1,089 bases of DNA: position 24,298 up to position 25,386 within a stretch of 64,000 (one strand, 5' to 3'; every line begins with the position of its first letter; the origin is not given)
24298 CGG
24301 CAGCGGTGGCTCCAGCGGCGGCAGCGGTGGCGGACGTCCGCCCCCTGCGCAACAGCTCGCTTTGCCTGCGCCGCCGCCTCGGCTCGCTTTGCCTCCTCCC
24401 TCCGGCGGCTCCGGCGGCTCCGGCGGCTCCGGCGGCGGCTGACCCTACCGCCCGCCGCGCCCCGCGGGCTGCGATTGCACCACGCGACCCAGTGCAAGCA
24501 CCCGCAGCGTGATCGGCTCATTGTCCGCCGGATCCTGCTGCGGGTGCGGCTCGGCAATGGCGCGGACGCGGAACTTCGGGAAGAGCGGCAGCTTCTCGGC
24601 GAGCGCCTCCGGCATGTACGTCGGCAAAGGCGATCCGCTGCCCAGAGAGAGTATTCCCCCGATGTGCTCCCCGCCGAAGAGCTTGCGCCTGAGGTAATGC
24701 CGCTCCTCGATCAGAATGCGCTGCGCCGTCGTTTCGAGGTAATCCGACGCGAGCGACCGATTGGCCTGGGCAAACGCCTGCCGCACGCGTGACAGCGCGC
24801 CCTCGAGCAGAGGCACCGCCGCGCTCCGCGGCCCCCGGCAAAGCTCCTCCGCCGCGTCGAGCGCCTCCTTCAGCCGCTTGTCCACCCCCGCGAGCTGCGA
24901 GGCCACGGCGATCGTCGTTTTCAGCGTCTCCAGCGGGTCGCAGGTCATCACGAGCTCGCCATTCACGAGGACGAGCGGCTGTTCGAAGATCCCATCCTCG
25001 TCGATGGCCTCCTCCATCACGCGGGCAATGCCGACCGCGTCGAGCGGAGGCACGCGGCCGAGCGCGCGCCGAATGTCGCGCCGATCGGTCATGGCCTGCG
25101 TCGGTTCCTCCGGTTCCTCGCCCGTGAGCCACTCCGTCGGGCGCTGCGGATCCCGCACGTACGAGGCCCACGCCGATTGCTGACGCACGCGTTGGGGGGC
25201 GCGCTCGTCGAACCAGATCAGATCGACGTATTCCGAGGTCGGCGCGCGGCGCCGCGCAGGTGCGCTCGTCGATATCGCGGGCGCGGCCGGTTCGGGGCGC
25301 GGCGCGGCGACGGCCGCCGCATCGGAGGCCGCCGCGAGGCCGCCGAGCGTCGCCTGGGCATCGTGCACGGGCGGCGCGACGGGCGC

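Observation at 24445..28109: Extended DUF2169-like protein (756 aa) downstream of a secreted matrixin with PG-binding and lectin domains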

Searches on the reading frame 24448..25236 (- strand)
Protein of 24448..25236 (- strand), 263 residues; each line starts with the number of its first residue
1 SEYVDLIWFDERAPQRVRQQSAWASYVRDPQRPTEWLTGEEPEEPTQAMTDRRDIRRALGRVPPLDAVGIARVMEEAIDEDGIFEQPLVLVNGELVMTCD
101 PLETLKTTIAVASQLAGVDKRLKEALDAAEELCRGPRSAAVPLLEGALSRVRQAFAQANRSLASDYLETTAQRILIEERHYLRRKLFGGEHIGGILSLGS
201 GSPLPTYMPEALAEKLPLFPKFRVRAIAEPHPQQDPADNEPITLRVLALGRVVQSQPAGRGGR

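Call 10: find_homologous_proteins(query=window:24448-25236:-, max_evalue=0.001)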
Query seq(263 aa) (263 aa): 6 proteins with E <= 0.001 among 2931 candidates.
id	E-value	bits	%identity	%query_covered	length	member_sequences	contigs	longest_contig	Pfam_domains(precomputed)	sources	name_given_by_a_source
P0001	3.7e-156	536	92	100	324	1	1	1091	-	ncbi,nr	ncbi:hypothetical protein QHF89_49880, partial [Polyangium sorediatum]|nr:hypothetical protein [Poly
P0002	9.2e-105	368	67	96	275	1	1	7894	-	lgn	-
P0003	2.8e-102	360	65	100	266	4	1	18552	-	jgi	jgi:hypothetical protein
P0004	5.0e-93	329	74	79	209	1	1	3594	-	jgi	jgi:hypothetical protein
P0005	4.1e-64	235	45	100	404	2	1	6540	-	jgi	jgi:hypothetical protein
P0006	1.6e-59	220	45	97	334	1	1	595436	-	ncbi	ncbi:MAG: hypothetical protein U0271_24630, partial [Polyangiaceae bacterium]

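Call 14: find_encoding_contigs(protein=P0006, flank=10000, max_places=3)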
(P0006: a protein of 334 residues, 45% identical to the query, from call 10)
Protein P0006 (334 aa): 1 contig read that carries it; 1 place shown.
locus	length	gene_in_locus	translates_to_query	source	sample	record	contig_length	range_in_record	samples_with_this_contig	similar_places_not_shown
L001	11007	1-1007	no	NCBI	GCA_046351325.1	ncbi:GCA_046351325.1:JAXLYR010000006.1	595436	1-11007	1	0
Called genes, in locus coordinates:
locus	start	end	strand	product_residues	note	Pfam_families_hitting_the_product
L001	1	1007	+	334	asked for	?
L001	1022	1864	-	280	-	PF25799:prePAAR_I, PF05488:PAAR_motif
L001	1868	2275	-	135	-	-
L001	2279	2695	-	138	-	PF08786:DcrB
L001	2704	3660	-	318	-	-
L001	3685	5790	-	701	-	PF05954:Phage_GPD, PF04717:Phage_base_V, PF22178:Gp5_trimer_C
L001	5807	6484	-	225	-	PF00959:Phage_lysozyme (weak)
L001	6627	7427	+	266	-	PF01774:UreD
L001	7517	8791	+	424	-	PF13948:DUF4215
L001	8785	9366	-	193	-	PF13191:AAA_16 (weak), PF13604:AAA_30 (faint), PF13401:AAA_22 (faint), PF13238:AAA_18 (weak), PF13671:AAA_33 (faint)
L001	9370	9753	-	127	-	-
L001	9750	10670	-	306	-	-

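Call 15: find_encoding_contigs(protein=P0003, flank=10000, max_places=3)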
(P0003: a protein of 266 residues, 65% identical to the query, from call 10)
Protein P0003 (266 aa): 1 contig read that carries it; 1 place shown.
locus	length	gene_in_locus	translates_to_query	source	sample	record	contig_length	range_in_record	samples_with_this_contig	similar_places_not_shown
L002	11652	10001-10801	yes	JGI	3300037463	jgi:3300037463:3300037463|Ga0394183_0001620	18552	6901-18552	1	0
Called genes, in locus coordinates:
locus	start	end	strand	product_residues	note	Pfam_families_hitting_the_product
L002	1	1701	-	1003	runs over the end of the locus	-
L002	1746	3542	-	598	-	PF13304:AAA_21 (faint), PF00488:MutS_V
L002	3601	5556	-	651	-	PF13426:PAS_9, PF00989:PAS, PF08448:PAS_4, PF13426:PAS_9, PF08447:PAS_3, PF00512:HisKA, PF02518:HATPase_c, PF00072:Response_reg, +2 more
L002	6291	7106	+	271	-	-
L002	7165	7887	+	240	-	PF12570:DUF3750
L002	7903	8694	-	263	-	-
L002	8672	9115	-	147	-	-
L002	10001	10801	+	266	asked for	-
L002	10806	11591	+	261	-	PF13640:2OG-FeII_Oxy_3 (weak)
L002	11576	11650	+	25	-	?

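Call 16: find_encoding_contigs(protein=P0005, flank=10000, max_places=3)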
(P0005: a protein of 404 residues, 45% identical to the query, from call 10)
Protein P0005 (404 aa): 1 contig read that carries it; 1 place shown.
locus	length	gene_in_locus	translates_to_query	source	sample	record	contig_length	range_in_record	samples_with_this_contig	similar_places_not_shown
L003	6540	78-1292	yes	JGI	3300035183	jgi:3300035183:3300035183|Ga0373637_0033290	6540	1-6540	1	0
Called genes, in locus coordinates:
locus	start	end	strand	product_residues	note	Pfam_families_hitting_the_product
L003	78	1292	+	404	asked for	-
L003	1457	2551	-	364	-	PF25799:prePAAR_I (weak), PF05488:PAAR_motif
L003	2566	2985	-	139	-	PF08786:DcrB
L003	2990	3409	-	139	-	PF08786:DcrB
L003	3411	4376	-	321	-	PF13476:AAA_23 (weak), PF13304:AAA_21 (faint)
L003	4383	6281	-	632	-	PF05954:Phage_GPD, PF04717:Phage_base_V, PF22178:Gp5_trimer_C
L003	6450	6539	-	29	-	?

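Call 17: find_encoding_contigs(protein=P0002, flank=10000, max_places=3)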
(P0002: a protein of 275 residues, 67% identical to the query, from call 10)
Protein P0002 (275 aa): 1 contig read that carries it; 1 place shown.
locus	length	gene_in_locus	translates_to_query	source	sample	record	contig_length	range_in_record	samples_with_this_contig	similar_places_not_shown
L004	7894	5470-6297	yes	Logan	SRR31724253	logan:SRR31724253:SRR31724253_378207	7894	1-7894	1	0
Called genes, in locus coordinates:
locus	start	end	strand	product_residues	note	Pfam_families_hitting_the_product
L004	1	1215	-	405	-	?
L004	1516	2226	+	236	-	PF12570:DUF3750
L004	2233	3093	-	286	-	PF03712:Cu2_monoox_C (weak)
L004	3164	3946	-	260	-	-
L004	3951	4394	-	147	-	-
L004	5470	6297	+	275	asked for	-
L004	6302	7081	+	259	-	PF13640:2OG-FeII_Oxy_3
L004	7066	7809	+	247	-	PF00106:adh_short, PF13561:adh_short_C2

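Call 20: find_related_loci(query=A1, collection=genome_contigs, flank=10000)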
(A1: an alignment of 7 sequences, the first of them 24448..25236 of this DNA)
Query A1 (263 aa) in genome_contigs; peptide patterns used: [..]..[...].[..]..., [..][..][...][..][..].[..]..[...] (x = any residue, [..] = any of these).
526 stretches matched a pattern; 6 encode a relative of the query (tblastn E <= 1e-3); 6 distinct loci.
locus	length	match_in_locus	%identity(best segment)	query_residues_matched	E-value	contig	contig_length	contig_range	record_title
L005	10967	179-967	97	1-263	2e-170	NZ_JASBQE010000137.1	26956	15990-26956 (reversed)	Polyangium sp. 15x6 NODE_137_length_26956_cov_16.238995, whole genome shotgun sequence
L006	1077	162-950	92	1-263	3e-167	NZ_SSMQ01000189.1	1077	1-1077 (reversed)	Polyangium fumosum strain DSM 14668 Scaffold188_1, whole genome shotgun sequence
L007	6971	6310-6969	80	1-220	1e-116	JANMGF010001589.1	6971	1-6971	MAG: Polyangium sp. isolate OTE_70b_concoct_23 OTE_70b_k141_677927, whole genome shotgun sequence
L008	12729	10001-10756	65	1-253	5e-108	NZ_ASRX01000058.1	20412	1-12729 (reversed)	Chondromyces apiculatus DSM 436 contig58, whole genome shotgun sequence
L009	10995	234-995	45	1-254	2e-66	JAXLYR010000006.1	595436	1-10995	MAG: Polyangiaceae bacterium isolate STL-MYX18 C3.57.fa-6, whole genome shotgun sequence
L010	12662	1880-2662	44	2-254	6e-66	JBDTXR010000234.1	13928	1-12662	MAG: Byssovorax sp. isolate cluster4_bin.120 NODE_9998_length_13928_cov_14.696028, whole genome shotgun sequence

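Call 23: search_protein_representatives(alignment_id=A1)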
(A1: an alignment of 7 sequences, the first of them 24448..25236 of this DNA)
Query: 7 sequences, 322 profile positions. Proteins with E-value up to 0.001 (for the whole library): 1188; up to 1e-10: 1069; up to 1e-30: 729. The best 150 are listed.
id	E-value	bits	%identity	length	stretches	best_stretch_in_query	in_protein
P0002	3.9e-146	502.9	-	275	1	55-319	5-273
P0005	6.0e-142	489.1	-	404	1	1-322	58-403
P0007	2.4e-136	470.7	-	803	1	8-322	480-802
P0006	5.7e-135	466.2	-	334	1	1-315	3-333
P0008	3.6e-120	417.6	-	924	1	15-321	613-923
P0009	2.2e-114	398.6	-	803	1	11-322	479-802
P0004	1.4e-110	386.0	-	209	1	113-321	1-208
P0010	4.6e-106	371.2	-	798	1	18-315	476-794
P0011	1.7e-103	362.8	-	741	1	16-318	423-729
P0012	1.0e-102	360.2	-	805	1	14-318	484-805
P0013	1.7e-98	346.3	-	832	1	11-313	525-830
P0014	2.9e-98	345.6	-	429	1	10-314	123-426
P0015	7.0e-95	334.4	-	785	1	17-318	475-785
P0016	1.0e-94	333.9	-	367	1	6-314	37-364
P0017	2.1e-94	332.9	-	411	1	1-315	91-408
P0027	5.9e-81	288.7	-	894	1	19-316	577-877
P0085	2.9e-66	240.4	-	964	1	11-314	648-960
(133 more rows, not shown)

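Call 33: find_homologous_proteins(query=A2, max_evalue=0.00001)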
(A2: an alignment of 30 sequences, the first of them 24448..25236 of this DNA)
Query A2 (30 sequences) (263 aa, profile of the alignment): 7 proteins with E <= 0.00001 among 8000 candidates.
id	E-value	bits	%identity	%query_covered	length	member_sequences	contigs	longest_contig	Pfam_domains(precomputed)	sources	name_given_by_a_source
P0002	2.3e-109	383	67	96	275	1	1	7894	-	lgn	-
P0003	1.3e-108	380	65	100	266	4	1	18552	-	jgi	jgi:hypothetical protein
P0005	3.2e-104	366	45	100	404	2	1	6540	-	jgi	jgi:hypothetical protein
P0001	2.8e-102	360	92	100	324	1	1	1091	-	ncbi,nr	ncbi:hypothetical protein QHF89_49880, partial [Polyangium sorediatum]|nr:hypothetical protein [Poly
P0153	4.2e-85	303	41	96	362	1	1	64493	-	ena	-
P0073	2.6e-83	297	36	98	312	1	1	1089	-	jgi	jgi:hypothetical protein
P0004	1.8e-81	291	74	79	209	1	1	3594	-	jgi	jgi:hypothetical protein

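Call 34: find_encoding_contigs(protein=P0008, flank=10000, max_places=2)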
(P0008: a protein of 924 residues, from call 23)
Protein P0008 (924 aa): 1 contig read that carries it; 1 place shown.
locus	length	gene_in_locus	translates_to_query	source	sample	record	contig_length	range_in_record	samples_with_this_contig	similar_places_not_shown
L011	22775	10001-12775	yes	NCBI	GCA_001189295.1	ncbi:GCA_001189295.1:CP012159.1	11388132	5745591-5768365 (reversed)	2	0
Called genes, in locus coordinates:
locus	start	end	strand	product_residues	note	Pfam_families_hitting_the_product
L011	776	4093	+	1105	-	PF00501:AMP-binding, PF13193:AMP-binding_C, PF00550:PP-binding, PF01073:3Beta_HSD (weak), PF01370:Epimerase, PF07993:NAD_binding_4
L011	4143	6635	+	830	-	PF04389:Peptidase_M28, PF01546:Peptidase_M20 (weak)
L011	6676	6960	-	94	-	PF04248:NTP_transf_9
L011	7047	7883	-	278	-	PF01370:Epimerase, PF04321:RmlD_sub_bind (faint), PF05368:NmrA, PF13460:NAD_binding_10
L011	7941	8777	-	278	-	PF01073:3Beta_HSD (faint), PF01370:Epimerase, PF04321:RmlD_sub_bind (faint), PF05368:NmrA, PF13460:NAD_binding_10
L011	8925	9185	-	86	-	-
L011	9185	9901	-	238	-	-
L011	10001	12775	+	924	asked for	PF09937:DUF2169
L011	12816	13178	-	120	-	PF07883:Cupin_2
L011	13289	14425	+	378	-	PF00583:Acetyltransf_1 (faint)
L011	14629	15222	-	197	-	PF06080:DUF938, PF08242:Methyltransf_12 (faint), PF13649:Methyltransf_25 (weak)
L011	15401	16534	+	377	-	PF06224:AlkZ-like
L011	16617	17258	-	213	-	PF03483:B3_4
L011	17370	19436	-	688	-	-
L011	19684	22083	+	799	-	PF00749:tRNA-synt_1c, PF03950:tRNA-synt_1c_C, PF20974:tRNA-synt_1c_C2, PF02637:GatB_Yqey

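Call 36: find_encoding_contigs(protein=P0027, flank=10000, max_places=3)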
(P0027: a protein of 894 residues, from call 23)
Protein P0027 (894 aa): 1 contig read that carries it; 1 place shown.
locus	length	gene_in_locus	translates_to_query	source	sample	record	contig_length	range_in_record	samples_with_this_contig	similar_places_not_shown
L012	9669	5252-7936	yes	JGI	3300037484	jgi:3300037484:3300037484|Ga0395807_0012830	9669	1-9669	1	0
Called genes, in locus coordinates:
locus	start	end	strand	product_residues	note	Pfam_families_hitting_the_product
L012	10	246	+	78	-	PF00285:Citrate_synt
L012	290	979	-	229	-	-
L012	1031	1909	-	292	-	PF13370:Fer4_13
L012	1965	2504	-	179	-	PF01035:DNA_binding_1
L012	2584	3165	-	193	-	PF13560:HTH_31, PF01381:HTH_3, PF13443:HTH_26, PF07883:Cupin_2, PF02311:AraC_binding (weak)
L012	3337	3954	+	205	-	-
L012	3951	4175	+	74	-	-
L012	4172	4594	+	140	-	PF08786:DcrB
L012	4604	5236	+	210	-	PF25799:prePAAR_I (weak), PF05488:PAAR_motif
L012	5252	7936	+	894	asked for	PF09937:DUF2169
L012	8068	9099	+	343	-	PF06071:YchF-GTPase_C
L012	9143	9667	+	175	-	?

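Call 37: find_encoding_contigs(protein=P0085, flank=10000, max_places=3)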
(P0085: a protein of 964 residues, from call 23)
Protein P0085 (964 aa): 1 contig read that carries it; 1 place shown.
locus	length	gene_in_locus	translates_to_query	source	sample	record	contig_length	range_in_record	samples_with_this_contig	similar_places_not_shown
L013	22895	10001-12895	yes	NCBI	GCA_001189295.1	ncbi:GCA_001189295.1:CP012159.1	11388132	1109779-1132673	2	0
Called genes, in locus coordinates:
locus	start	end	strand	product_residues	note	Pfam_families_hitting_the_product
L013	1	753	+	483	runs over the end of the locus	PF00361:Proton_antipo_M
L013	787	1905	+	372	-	PF02668:TauD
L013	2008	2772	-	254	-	-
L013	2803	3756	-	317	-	PF06441:EHN (weak), PF00561:Abhydrolase_1, PF12697:Abhydrolase_6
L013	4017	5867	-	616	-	PF00459:Inositol_P, PF03747:ADP_ribosyl_GH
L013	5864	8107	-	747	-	PF07224:Chlorophyllase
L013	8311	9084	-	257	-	PF05013:FGase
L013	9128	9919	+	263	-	-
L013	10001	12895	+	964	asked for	PF09937:DUF2169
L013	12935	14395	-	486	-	PF03372:Exo_endo_phos, PF00932:LTD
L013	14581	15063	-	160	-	-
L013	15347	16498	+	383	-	-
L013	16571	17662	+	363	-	PF07591:PT-HINT (weak)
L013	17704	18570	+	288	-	-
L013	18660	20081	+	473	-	PF06739:SBBP (faint)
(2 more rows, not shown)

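Call 39: predict_structure(alignment_id=A2)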
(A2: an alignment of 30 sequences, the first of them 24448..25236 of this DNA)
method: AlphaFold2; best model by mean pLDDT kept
length: 263 residues; sequences in the alignment: 30
mean_pLDDT: 93.9   pTM: 0.87
mean pLDDT of the five models: 93.9, 93.7, 93.2, 92.9, 91.7
residues with pLDDT >= 90: 231; 70-90: 19; 50-70: 12; < 50: 1
segments of 3 or more residues with pLDDT < 50: none
pLDDT, mean of each block of 10 residues (from residue 1): 96 97 92 66 86 97 97 97 97 98 98 95 98 87 96 97 97 98 97 97 97 97 98 96 98 85 56
secondary structure, 60 per line:
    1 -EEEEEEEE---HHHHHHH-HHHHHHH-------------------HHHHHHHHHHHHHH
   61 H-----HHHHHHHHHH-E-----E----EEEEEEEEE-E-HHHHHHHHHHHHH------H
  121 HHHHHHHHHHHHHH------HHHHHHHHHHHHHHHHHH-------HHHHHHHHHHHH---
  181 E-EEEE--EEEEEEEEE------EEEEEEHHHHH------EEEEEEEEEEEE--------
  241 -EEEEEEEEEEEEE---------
elements in order: E2-9 H13-19 H21-27 H47-61 H67-76 E89-97 H101-113 H120-134 H141-158 H166-177 E183-186 E189-197 E204-209 H210-214 E221-232 E242-254
